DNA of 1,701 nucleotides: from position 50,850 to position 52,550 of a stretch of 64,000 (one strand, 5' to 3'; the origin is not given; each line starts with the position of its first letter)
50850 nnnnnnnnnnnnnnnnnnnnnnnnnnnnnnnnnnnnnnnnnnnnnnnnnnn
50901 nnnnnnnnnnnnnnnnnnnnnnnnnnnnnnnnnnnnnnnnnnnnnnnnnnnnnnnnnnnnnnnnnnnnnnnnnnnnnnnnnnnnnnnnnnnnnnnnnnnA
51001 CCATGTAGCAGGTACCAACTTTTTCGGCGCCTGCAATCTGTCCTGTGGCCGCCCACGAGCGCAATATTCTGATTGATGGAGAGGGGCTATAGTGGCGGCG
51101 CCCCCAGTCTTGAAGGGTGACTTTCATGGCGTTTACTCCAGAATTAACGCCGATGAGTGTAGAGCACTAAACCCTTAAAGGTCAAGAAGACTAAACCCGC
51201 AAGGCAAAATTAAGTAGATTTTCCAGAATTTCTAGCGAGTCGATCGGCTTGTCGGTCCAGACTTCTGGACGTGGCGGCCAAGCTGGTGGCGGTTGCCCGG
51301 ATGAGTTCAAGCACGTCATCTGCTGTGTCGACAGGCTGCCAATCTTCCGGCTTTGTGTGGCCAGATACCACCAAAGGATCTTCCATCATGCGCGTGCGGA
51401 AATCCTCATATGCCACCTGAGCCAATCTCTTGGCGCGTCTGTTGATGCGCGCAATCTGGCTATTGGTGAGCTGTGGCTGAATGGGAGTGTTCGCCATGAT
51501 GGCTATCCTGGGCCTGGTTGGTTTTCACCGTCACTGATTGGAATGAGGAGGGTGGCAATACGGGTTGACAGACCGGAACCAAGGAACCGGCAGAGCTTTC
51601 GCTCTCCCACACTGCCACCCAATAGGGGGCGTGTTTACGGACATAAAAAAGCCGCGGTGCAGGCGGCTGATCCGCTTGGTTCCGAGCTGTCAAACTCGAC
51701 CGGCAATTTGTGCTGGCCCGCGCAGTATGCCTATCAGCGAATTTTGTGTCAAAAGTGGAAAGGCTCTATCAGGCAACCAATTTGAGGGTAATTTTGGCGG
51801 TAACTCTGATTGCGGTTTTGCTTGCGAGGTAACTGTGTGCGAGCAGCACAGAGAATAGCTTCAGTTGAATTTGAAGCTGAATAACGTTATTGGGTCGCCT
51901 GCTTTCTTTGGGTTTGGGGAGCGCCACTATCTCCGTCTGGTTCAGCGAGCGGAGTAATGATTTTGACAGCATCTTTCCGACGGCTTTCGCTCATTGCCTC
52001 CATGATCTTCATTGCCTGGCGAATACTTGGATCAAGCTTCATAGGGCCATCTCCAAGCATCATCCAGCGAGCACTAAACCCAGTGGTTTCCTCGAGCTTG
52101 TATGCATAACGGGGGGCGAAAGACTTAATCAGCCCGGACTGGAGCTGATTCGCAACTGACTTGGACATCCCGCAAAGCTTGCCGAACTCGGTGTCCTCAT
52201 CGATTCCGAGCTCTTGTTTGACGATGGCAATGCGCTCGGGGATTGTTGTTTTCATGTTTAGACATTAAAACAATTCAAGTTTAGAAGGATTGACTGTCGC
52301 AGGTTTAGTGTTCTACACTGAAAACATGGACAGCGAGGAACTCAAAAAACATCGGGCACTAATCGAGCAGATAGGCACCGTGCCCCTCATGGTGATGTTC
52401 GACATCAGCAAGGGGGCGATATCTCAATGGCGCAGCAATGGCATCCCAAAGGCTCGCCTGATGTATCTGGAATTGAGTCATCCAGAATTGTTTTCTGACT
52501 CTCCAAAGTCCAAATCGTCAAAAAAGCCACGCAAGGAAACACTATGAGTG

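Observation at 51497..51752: Complete C4/CI-type antisense RNA circuit inside a conjugative element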

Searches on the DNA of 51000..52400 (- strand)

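Call 4: search_rna_families(source=window, start=51000, end=52400, threshold=evalue, max_evalue=10, show_alignments=6)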
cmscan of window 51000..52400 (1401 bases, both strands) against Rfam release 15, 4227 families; matches with E-value up to 10: 4.
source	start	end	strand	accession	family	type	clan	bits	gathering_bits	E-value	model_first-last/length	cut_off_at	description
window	51550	51627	-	RF01695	C4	Gene; antisense;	CL00128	51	45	1.6e-08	1-87/87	no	C4 antisense RNA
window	51645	51717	-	RF01394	isrK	Gene; sRNA;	-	37.4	50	3.8e-06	1-77/77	no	isrK Hfq binding RNA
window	51679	51730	-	RF03163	c4-a1b1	Gene; antisense;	CL00128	24.8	46.7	0.0011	1-53/53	no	a1, b1 targets of C4 antisense RNA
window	51459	51550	+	RF02166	PVT1_3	Gene; lncRNA;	-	12.6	45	2.1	1-95/95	no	Pvt1 oncogene conserved region 3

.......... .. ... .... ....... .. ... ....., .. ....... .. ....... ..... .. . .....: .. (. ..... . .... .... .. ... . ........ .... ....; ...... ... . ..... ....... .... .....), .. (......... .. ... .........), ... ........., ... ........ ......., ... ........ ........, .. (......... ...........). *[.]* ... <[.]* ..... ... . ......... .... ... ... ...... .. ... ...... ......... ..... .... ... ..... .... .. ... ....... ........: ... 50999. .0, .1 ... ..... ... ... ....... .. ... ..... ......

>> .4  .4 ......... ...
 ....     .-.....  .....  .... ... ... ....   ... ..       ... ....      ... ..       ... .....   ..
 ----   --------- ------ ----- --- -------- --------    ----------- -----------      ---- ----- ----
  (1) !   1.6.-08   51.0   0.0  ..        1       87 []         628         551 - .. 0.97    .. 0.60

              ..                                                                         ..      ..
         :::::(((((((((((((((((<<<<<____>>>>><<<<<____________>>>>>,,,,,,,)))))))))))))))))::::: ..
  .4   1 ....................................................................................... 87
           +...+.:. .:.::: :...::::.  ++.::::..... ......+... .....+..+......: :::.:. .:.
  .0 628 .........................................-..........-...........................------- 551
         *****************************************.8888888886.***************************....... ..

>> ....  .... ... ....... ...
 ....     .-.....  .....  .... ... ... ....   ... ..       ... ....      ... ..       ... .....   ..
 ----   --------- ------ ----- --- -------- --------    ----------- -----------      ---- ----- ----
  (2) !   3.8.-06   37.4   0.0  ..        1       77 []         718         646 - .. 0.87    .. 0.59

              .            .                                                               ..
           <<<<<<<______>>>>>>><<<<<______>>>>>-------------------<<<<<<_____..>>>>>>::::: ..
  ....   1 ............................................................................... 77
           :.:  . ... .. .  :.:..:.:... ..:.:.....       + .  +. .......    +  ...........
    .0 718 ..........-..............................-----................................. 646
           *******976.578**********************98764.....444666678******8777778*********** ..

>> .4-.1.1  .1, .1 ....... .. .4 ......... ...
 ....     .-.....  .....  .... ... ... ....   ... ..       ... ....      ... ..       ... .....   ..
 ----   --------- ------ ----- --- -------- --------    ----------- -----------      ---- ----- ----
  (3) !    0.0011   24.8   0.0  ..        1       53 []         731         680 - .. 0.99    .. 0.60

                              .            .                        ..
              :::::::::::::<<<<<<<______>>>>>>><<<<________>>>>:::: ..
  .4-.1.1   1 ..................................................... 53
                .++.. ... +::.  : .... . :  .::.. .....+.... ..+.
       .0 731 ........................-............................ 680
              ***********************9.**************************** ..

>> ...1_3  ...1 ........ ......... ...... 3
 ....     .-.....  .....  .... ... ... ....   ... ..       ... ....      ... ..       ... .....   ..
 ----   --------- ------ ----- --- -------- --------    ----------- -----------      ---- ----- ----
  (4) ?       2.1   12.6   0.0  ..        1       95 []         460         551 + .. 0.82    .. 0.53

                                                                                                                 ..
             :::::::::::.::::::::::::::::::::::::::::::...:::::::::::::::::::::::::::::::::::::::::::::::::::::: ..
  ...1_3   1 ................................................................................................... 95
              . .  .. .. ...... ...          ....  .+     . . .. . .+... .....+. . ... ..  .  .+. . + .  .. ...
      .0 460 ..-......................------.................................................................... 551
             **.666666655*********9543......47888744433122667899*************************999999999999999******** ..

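Call 10: search_dna_similar(query=window:51480-51770:-, collection=phages, mode=distant, max_evalue=0.01)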
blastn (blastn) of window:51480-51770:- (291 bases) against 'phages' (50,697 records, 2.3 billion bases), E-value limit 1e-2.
No match.

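Call 11: search_dna_similar(query=window:51480-51770:-, collection=plasmids, mode=distant, max_evalue=0.01)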
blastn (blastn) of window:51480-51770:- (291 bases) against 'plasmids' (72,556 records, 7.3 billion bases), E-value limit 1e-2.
Records with a match: 2; places in all: 2; records where one place covers at least 80% of the query: 0.
Best place of each record, by identity: 80-90% 2.
By first word of the organism name: Arsenophonus 2.
By predicted mobility (MOB-suite, as given by PLSDB): non-mobilizable 2.
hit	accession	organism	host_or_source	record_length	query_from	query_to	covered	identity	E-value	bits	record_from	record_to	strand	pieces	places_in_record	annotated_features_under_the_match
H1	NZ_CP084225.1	Arsenophonus apicola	Apis mellifera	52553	161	210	17%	82.4%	6e-3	49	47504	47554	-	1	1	none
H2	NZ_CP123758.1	Arsenophonus apicola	Apis mellifera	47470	161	210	17%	82.4%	6e-3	49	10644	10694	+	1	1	none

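Call 21: search_rna_families(sources=[L001, L003, L004, L005, L006, L007, L008, L009, L010, L011, L012, L013], threshold=evalue, max_evalue=0.1)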
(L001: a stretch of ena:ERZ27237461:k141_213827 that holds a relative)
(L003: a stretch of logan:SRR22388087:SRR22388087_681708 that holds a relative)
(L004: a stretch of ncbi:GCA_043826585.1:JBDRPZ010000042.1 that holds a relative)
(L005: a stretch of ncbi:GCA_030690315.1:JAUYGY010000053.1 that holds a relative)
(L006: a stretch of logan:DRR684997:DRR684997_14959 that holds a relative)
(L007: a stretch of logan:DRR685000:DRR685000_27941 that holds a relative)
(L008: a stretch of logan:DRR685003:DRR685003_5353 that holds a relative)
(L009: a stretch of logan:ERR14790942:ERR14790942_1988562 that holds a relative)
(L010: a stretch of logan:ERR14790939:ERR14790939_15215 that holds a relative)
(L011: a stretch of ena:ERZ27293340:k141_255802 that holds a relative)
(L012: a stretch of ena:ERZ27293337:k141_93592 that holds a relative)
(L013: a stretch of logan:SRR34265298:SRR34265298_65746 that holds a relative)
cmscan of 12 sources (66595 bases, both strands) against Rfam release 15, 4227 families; matches with E-value up to 0.1: 24.
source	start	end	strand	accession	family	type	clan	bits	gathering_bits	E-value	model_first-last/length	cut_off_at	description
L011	2749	2820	-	RF00005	tRNA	Gene; tRNA;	CL00001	71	29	1.7e-13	1-71/71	no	tRNA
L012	1985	2056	-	RF00005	tRNA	Gene; tRNA;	CL00001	71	29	1.7e-13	1-71/71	no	tRNA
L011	891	974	+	RF01695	C4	Gene; antisense;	CL00128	58.4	45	1.1e-08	1-87/87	no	C4 antisense RNA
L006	1504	1584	+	RF01695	C4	Gene; antisense;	CL00128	57.1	45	2.3e-08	1-87/87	no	C4 antisense RNA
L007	814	894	+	RF01695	C4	Gene; antisense;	CL00128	57.1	45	2.3e-08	1-87/87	no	C4 antisense RNA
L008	692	772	+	RF01695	C4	Gene; antisense;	CL00128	57.1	45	2.3e-08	1-87/87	no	C4 antisense RNA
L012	127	210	+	RF01695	C4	Gene; antisense;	CL00128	57.1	45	2.3e-08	1-87/87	no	C4 antisense RNA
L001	9877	9954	+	RF01695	C4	Gene; antisense;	CL00128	51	45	7.4e-07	1-87/87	no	C4 antisense RNA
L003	1787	1870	+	RF01695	C4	Gene; antisense;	CL00128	49.9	45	1.4e-06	1-87/87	no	C4 antisense RNA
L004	1300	1380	+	RF01695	C4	Gene; antisense;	CL00128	46.4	45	1e-05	1-87/87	no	C4 antisense RNA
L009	451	525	+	RF01695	C4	Gene; antisense;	CL00128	45.9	45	1.4e-05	1-87/87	no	C4 antisense RNA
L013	457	530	+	RF01394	isrK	Gene; sRNA;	-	41.6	50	1.5e-05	1-77/77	no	isrK Hfq binding RNA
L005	1103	1175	+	RF01695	C4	Gene; antisense;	CL00128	38.5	45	0.00096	1-87/87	no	C4 antisense RNA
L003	1697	1769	+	RF01394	isrK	Gene; sRNA;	-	37.6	50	0.00016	1-77/77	no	isrK Hfq binding RNA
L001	9787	9859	+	RF01394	isrK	Gene; sRNA;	-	37.4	50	0.00018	1-77/77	no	isrK Hfq binding RNA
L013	552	667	+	RF01695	C4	Gene; antisense;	CL00128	37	45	0.0022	1-87/87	no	C4 antisense RNA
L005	1009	1081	+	RF01394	isrK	Gene; sRNA;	-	33.6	50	0.0017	1-77/77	no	isrK Hfq binding RNA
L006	1412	1484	+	RF01394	isrK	Gene; sRNA;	-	33.3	50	0.002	1-77/77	no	isrK Hfq binding RNA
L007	722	794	+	RF01394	isrK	Gene; sRNA;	-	33.3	50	0.002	1-77/77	no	isrK Hfq binding RNA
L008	600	672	+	RF01394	isrK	Gene; sRNA;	-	33.3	50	0.002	1-77/77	no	isrK Hfq binding RNA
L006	3651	3730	-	RF00513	Trp_leader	Cis-reg; leader;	-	30.2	41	0.042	1-100/100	no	Tryptophan operon leader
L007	2961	3040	-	RF00513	Trp_leader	Cis-reg; leader;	-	30.2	41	0.042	1-100/100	no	Tryptophan operon leader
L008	2839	2918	-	RF00513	Trp_leader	Cis-reg; leader;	-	30.2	41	0.042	1-100/100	no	Tryptophan operon leader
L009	356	428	+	RF01394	isrK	Gene; sRNA;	-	27.1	50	0.079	1-77/77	no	isrK Hfq binding RNA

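Call 49: build_rna_model(alignment_id=A2, structure=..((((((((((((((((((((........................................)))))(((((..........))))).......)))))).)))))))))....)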
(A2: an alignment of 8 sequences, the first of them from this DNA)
Model R1 built from alignment A2 (8 sequences, 114 columns); structure: as given.
model positions 77; base pairs 25; branch points 1; effective number of sequences 1.46; information 0.735 bits per position. Calibrated on 0.2 Mb of random sequence (short: E-values are rough).
structure used (alignment columns):
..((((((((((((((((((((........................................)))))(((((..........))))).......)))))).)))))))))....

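Call 51: search_with_rna_model(model_id=R1, sources=[L014, L015, L016, L017, L018, L019, L020, L021, L022, L023, L024, L025, L026, L027, L028, L029, L030, L031, L032, L033, L034, L035, L036, L037, L038, L039, L040, L041, L042, L043, L044, L045, L046, L047, L048, L049, L050, L051, L052, L053, L054, L055, L056, L057, L058, L059, L060, L061, L062, L063, L064, L065, L066, L067, L068, L069, L070, L071, L072, L073, L074, L075, L076, L077, L078, L079, L080, L081, L082, L083, L084, L085, L086, L087, L088, L089, L090, L091, L092, L093, L094, L095, L096, L097, L098, L099, L100, L101, L102, L103, L104, L105, L106, L107, L108, L109, L110, L111, L112, L113], max_evalue=0.01)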
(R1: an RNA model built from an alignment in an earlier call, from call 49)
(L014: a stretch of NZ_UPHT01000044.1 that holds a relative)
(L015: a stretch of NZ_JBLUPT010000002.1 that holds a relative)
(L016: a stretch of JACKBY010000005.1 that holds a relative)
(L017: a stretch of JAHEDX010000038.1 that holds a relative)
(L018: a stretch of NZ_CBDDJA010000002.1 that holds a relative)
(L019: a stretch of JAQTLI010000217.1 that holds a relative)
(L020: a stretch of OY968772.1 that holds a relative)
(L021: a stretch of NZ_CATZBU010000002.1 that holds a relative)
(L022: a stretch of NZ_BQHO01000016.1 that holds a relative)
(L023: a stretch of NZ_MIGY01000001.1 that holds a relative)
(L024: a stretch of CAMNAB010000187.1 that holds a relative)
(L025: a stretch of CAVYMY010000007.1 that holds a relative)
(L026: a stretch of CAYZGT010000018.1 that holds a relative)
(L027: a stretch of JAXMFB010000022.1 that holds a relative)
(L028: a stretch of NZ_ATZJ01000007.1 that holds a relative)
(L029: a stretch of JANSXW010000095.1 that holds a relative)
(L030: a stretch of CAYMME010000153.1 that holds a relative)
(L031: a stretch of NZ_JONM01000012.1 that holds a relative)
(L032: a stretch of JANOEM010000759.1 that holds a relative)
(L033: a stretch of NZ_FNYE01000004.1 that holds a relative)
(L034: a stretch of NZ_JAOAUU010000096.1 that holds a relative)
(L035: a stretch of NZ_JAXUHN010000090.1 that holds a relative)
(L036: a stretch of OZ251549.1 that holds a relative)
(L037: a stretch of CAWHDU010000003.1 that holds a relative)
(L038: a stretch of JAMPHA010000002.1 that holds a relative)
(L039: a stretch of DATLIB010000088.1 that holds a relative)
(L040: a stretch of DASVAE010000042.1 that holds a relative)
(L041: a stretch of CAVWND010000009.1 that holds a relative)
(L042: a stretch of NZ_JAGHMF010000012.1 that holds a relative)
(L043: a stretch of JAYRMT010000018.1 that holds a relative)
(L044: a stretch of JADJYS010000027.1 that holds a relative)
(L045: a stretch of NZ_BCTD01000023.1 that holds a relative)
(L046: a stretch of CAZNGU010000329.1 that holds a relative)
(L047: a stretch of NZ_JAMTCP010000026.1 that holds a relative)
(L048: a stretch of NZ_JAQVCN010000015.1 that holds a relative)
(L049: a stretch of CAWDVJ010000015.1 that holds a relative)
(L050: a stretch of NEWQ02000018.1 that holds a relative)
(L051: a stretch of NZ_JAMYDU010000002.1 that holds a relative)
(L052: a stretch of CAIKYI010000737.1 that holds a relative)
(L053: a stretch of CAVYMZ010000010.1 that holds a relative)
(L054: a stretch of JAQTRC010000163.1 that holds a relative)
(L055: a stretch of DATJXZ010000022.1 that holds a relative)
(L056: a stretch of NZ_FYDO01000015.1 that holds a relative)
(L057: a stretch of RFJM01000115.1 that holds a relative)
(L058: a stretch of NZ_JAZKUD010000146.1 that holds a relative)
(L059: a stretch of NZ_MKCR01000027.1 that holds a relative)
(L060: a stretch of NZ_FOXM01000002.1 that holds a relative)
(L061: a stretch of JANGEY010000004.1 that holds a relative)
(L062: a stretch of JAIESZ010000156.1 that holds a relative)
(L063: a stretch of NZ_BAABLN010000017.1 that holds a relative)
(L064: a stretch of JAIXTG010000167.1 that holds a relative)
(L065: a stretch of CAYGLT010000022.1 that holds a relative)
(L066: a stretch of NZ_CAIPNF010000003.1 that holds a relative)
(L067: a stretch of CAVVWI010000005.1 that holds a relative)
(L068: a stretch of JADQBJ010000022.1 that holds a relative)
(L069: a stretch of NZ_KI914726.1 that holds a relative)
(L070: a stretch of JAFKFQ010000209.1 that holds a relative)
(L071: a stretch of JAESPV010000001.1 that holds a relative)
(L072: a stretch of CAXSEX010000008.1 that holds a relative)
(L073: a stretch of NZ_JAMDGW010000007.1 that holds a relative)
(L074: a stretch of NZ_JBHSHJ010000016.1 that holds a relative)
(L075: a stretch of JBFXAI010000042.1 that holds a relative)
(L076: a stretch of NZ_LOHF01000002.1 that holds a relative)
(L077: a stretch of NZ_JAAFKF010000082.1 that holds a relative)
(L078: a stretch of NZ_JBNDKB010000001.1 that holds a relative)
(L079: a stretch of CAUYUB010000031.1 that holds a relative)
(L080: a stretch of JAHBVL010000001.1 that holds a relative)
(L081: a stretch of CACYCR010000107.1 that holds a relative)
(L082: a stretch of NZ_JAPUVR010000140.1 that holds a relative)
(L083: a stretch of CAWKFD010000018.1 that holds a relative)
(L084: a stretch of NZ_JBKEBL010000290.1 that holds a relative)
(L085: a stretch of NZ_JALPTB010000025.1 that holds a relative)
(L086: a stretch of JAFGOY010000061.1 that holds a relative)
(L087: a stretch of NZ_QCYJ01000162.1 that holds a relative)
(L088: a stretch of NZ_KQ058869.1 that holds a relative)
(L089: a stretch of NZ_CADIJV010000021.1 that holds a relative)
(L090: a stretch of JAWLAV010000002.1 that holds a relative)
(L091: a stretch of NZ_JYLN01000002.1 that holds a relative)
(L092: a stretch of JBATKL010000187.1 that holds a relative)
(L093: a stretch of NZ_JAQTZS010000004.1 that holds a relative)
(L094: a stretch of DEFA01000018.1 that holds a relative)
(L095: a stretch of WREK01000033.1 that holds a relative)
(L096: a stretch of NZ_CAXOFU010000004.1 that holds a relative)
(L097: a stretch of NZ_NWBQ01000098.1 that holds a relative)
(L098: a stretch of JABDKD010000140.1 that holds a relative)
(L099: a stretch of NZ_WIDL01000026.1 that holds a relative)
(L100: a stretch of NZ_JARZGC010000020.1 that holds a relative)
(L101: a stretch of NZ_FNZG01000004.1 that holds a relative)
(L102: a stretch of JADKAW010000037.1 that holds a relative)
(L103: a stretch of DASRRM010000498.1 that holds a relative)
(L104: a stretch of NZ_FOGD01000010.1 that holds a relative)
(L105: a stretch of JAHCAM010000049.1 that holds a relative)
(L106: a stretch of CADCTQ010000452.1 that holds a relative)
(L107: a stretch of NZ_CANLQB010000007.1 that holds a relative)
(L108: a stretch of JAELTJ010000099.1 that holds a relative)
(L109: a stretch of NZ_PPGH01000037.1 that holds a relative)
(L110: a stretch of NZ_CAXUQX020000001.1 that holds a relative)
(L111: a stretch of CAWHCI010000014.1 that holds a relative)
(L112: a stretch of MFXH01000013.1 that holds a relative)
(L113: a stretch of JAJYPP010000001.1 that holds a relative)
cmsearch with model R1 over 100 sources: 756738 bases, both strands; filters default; matches with E-value up to 0.01: 56.
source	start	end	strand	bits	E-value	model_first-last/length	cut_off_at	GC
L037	7518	7591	+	70.3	1.9e-17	1-77/77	no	0.7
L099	3602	3680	+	65.9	4.1e-16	1-77/77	no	0.73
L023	4994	5071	+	65.8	4.1e-16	1-77/77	no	0.76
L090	2720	2798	+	65.6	5e-16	1-77/77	no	0.68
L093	3736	3817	-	62.9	3.1e-15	1-77/77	no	0.67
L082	7389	7465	-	62.8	3.4e-15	1-77/77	no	0.69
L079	1827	1902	-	62.2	5.2e-15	1-77/77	no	0.67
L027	3385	3464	-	61.6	7.6e-15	1-77/77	no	0.71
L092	729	804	-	61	1.1e-14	1-77/77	no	0.62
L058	4331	4407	+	60.8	1.3e-14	1-77/77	no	0.66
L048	3060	3137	-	60.4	1.8e-14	1-77/77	no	0.72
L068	4179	4254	-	59.1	4.4e-14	1-77/77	no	0.67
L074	168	248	-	58.1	8.2e-14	1-77/77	no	0.72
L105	6633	6712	-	58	8.8e-14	1-77/77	no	0.74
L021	2757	2836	+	57.5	1.3e-13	1-77/77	no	0.7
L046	3104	3179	+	57.2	1.6e-13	1-77/77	no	0.59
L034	4417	4494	+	55.2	6.4e-13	1-77/77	no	0.68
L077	2715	2792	+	54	1.4e-12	1-77/77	no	0.71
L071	21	98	+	53.6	1.9e-12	1-77/77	no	0.68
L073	2570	2647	-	53.5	2e-12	1-77/77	no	0.68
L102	1028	1104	-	53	2.9e-12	1-77/77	no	0.68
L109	6798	6872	+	51.3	9.3e-12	1-77/77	no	0.57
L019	4994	5069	-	50.8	1.3e-11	1-77/77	no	0.64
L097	3346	3425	+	50.1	2.1e-11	1-77/77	no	0.68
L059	5880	5961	-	49.9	2.3e-11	1-77/77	no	0.68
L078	2445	2522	+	49.8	2.5e-11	1-77/77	no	0.68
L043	7816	7893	+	49.7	2.8e-11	1-77/77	no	0.68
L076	2244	2319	-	49.6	2.9e-11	1-77/77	no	0.61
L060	534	613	-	49.2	3.8e-11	1-77/77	no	0.74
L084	2017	2096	-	48.4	6.7e-11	1-77/77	no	0.62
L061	7351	7430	+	48.3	7.2e-11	1-77/77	no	0.75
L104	5888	5967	-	47.8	1e-10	1-77/77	no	0.66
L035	2069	2147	-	47.8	1e-10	1-77/77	no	0.73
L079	3349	3426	-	47.6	1.1e-10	1-77/77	no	0.64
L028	1890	1971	+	47.6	1.2e-10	1-77/77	no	0.68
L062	2970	3049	-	47.4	1.4e-10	1-77/77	no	0.7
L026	5611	5690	+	47.3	1.4e-10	1-77/77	no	0.65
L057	990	1068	-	47.2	1.6e-10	1-77/77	no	0.76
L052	2317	2395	+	46.9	1.9e-10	1-77/77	no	0.54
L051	5873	5953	+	46.9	1.9e-10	1-77/77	no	0.65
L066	2916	2987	-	46.7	2.1e-10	1-77/77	no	0.64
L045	3122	3201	-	45.7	4.2e-10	1-77/77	no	0.77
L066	1052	1128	-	45.1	6.6e-10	1-77/77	no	0.62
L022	1221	1300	-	44.9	7.2e-10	1-77/77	no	0.62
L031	1181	1257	+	43.5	1.9e-09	1-77/77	no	0.7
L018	5963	6042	-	43.1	2.5e-09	1-77/77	no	0.69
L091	1101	1177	-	42.4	4.2e-09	1-77/77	no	0.64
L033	4439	4501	+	41.9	6e-09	1-77/77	no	0.65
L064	4925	5005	-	41.1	1e-08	1-77/77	no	0.74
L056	7638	7717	+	40.7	1.3e-08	1-77/77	no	0.66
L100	5945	6024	-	39.8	2.5e-08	1-77/77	no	0.68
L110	3626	3710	-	36.7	2.1e-07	1-77/77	no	0.69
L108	5991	6074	+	31.5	7.6e-06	1-77/77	no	0.69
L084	1032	1109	-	31.4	8.1e-06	1-77/77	no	0.72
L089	2923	3007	-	28.3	6.8e-05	1-77/77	no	0.72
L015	7952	8000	-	25.5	0.00044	29-77/77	5'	0.61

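Call 52: search_with_rna_model(model_id=R1, sources=[L114, L115, L116, L117, L118, L119, L120, L121, L122, L123, L124, L125, L126, L127, L128, L129, L130, L131, L132, L133], max_evalue=0.01)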
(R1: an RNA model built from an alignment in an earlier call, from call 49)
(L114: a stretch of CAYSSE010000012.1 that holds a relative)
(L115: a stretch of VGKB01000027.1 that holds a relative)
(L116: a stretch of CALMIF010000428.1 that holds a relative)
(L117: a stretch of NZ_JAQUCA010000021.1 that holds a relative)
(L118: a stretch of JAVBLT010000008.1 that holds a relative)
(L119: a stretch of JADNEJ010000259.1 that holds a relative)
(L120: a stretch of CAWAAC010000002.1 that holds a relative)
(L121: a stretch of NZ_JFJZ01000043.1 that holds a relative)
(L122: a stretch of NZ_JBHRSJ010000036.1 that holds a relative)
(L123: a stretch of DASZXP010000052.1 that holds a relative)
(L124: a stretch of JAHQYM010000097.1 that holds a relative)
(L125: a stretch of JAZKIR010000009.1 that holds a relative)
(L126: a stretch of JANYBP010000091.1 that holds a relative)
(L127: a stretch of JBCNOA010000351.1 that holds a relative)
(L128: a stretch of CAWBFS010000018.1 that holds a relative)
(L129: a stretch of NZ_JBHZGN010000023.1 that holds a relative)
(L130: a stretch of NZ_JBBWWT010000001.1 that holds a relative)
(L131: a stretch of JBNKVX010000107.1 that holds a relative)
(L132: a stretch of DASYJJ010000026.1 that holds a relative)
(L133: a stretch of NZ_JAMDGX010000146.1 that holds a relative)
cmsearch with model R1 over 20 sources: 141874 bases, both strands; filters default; matches with E-value up to 0.01: 13.
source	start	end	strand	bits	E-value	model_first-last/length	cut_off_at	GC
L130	3347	3425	-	70.9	2.4e-18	1-77/77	no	0.71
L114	7745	7819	-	66.1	6.5e-17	1-77/77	no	0.59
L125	152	229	-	65.6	9.1e-17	1-77/77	no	0.68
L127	593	672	-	59.8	5e-15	1-77/77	no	0.71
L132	674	751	+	51.9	1.1e-12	1-77/77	no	0.73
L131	3153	3232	-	51.1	2e-12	1-77/77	no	0.57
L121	7085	7164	+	50.2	3.6e-12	1-77/77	no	0.62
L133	1510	1590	-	48.5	1.2e-11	1-77/77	no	0.69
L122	484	563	+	48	1.6e-11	1-77/77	no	0.75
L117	1885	1964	-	47.9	1.8e-11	1-77/77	no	0.64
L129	2584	2663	-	47.8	2e-11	1-77/77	no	0.71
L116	393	470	-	47.4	2.5e-11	1-77/77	no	0.74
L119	1241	1317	-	36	6.4e-08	1-77/77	no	0.71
